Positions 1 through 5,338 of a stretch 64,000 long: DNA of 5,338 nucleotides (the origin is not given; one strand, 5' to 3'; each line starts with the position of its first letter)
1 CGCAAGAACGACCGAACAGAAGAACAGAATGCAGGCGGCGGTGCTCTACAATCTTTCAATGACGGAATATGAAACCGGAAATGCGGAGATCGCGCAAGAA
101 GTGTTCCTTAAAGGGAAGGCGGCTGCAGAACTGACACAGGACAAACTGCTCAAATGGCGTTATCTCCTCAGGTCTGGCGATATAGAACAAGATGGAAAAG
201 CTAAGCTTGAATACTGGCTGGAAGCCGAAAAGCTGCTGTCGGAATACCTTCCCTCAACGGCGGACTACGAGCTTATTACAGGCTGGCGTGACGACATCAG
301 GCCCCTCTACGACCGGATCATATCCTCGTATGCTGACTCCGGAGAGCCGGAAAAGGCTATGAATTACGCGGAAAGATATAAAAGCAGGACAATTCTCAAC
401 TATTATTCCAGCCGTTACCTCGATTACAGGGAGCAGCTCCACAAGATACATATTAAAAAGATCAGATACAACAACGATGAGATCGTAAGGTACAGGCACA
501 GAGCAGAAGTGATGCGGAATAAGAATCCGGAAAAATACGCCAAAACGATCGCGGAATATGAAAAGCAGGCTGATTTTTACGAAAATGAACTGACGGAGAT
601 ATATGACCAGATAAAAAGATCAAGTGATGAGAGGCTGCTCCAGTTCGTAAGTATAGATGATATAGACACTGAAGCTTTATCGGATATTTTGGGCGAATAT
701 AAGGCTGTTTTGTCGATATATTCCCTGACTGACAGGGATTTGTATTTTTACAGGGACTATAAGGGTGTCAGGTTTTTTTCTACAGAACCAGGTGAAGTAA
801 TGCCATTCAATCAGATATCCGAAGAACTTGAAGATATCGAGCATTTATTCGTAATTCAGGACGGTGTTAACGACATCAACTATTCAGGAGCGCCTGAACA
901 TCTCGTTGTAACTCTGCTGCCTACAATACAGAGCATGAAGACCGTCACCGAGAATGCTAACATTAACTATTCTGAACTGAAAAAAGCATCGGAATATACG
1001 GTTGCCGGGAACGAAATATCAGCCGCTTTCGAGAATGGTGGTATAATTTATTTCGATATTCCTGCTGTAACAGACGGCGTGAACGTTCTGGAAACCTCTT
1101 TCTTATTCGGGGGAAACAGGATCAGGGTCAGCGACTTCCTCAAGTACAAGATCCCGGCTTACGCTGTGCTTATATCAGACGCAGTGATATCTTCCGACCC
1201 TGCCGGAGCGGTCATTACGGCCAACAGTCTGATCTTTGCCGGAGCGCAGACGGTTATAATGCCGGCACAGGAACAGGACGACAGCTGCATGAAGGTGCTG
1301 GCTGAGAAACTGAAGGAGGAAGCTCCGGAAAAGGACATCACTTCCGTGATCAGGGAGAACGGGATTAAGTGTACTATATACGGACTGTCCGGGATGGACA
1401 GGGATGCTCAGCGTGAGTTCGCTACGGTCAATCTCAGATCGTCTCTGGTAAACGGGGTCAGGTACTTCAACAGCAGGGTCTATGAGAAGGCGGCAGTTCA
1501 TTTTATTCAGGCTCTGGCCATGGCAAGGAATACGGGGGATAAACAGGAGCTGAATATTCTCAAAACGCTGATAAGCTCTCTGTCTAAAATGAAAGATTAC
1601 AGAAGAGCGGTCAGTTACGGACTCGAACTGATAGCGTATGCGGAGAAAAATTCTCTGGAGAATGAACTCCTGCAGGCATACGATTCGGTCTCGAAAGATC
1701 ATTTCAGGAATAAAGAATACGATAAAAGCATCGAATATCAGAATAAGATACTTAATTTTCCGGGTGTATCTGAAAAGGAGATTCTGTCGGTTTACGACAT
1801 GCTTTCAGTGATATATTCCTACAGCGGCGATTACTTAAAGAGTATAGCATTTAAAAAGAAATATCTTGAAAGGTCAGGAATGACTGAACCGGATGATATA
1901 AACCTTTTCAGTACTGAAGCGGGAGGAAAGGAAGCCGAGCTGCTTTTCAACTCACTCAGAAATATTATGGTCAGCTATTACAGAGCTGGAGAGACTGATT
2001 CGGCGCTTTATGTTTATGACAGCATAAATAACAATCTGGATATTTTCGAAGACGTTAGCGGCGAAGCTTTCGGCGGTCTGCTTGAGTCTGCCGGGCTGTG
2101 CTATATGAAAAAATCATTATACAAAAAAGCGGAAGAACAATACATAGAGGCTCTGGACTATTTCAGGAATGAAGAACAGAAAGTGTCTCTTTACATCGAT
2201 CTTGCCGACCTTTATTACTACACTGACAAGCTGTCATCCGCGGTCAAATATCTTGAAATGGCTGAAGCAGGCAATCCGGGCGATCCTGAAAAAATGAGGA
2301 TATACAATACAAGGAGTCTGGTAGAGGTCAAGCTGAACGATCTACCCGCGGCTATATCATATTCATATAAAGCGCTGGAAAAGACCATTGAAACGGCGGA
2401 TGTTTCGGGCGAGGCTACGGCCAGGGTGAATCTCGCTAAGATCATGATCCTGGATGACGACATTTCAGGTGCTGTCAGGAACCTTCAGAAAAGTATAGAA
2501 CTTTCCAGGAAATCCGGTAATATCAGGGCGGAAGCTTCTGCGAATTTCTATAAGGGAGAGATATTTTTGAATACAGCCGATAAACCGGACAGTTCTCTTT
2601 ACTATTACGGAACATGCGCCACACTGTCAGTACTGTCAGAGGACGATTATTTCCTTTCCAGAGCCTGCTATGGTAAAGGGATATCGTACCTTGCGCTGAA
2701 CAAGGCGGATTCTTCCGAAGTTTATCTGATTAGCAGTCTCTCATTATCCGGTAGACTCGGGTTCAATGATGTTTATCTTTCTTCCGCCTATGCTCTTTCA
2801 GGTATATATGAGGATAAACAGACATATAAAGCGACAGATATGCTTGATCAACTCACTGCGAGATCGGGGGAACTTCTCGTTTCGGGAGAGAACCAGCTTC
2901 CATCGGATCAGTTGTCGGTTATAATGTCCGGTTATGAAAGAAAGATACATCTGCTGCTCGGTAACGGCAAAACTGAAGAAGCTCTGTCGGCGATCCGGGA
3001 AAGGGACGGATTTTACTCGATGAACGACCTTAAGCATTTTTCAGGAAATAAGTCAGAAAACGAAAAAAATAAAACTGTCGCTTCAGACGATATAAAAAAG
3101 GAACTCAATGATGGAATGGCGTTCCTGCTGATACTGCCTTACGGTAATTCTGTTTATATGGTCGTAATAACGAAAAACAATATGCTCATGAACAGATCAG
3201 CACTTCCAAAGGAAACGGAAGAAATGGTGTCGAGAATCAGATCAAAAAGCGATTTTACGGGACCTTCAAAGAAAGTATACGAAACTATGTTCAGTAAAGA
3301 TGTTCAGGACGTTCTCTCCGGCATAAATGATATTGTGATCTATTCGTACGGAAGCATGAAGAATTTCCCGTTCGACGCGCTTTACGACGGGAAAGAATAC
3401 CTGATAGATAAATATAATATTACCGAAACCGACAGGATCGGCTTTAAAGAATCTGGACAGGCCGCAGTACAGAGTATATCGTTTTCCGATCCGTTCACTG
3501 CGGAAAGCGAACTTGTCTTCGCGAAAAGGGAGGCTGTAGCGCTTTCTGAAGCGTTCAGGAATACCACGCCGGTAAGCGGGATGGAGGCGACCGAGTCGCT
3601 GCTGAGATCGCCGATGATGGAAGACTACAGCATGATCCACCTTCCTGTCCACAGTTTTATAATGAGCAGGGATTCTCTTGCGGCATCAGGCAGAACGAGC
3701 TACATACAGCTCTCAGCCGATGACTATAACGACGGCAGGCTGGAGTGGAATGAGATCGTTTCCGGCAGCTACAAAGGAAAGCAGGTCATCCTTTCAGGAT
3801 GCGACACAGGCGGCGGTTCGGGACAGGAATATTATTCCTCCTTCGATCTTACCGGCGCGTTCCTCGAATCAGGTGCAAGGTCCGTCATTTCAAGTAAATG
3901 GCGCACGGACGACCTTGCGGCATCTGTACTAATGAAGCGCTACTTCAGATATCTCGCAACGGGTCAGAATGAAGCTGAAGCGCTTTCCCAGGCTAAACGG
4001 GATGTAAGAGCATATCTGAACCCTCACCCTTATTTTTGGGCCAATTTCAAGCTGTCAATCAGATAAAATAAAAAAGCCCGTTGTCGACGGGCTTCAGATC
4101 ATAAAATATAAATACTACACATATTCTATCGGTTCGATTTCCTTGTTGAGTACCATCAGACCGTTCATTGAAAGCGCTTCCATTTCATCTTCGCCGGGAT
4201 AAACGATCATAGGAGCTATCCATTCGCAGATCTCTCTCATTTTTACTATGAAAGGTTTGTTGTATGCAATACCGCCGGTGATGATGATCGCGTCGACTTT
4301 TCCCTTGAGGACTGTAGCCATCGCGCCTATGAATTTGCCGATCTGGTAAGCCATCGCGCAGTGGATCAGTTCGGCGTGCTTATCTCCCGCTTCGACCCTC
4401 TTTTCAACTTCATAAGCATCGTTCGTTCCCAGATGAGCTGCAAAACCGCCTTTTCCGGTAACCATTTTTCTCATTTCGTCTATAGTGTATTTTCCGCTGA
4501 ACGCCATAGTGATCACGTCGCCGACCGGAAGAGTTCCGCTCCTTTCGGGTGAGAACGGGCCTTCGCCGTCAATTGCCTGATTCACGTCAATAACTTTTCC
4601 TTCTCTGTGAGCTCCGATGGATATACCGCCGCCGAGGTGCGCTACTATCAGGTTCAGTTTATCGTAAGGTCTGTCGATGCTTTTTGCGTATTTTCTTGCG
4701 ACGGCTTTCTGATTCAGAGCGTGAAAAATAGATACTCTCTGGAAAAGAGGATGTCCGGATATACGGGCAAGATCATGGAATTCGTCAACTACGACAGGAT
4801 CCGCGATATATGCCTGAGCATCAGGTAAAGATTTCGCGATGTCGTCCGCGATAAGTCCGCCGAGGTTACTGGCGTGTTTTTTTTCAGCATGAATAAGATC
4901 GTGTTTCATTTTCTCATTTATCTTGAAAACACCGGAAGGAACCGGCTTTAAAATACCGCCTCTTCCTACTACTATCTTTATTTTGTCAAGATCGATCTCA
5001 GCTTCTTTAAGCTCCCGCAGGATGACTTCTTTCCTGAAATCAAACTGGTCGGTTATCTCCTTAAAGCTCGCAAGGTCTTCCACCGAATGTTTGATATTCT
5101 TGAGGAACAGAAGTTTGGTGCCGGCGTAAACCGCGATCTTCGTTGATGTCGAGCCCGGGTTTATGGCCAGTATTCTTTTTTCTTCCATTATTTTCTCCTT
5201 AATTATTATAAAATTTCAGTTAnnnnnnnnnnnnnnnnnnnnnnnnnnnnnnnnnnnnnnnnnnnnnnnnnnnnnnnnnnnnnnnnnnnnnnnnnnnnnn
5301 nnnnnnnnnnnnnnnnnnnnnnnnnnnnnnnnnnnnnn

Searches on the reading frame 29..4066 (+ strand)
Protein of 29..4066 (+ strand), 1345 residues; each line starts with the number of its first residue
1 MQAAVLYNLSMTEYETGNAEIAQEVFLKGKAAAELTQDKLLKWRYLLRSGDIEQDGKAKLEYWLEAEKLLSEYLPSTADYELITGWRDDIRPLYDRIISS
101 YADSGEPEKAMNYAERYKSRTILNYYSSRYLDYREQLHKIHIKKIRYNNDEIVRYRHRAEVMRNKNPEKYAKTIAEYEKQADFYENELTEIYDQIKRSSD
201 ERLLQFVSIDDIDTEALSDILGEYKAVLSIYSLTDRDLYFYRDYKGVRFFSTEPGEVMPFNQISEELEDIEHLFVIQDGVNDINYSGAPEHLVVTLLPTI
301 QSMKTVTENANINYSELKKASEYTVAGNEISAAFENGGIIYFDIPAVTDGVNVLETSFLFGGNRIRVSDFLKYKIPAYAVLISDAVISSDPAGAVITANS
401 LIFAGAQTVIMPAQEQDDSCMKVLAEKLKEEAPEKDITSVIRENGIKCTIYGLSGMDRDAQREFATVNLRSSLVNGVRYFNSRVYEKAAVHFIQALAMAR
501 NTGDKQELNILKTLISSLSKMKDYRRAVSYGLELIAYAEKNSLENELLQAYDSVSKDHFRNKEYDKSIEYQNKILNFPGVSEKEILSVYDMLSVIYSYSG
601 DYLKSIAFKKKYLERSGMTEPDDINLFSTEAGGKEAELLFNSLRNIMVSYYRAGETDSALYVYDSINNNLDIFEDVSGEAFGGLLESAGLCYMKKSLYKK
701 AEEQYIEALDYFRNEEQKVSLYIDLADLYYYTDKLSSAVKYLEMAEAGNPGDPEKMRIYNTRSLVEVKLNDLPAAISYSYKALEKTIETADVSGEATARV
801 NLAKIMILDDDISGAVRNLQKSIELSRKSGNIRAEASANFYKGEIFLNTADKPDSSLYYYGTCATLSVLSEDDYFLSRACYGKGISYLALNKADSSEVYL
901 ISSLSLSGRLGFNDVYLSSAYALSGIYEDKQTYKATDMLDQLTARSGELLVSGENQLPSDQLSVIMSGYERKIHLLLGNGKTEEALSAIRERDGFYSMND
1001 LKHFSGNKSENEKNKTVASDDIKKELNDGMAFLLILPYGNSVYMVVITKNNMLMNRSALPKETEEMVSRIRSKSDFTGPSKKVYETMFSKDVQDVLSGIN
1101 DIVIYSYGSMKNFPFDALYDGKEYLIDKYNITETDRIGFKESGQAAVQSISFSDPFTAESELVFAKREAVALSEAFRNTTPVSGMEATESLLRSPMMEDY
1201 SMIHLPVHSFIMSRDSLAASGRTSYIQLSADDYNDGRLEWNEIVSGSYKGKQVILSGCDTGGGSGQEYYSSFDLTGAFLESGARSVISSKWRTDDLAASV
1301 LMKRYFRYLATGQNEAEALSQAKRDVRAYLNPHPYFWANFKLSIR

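Call 19: search_protein_families(library=pfam, proteins=[window:29-4066:+], max_evalue=0.00001)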
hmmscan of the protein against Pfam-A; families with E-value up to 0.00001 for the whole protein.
window:29-4066:+ (1345 aa): 3 families
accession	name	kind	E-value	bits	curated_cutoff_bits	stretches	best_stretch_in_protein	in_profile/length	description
PF12770.12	CHAT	-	1.1e-38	133.8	24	1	1079-1342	3-286/289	CHAT domain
PF13424.12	TPR_12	-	2.3e-18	66.6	30.1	0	688-747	9-73/77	Tetratricopeptide repeat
PF07719.23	TPR_2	-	2.8e-06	27.5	27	0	688-713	7-32/34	Tetratricopeptide repeat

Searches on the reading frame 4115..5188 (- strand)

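Call 19: search_protein_families(library=pfam, proteins=[window:4115-5188:-], max_evalue=0.00001)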
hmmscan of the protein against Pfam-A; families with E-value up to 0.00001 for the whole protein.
window:4115-5188:- (357 aa): 1 family
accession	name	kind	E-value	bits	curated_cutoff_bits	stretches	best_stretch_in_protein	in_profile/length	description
PF00871.23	Acetate_kinase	-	1.3e-21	77.2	22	1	155-316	177-341/392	Acetokinase family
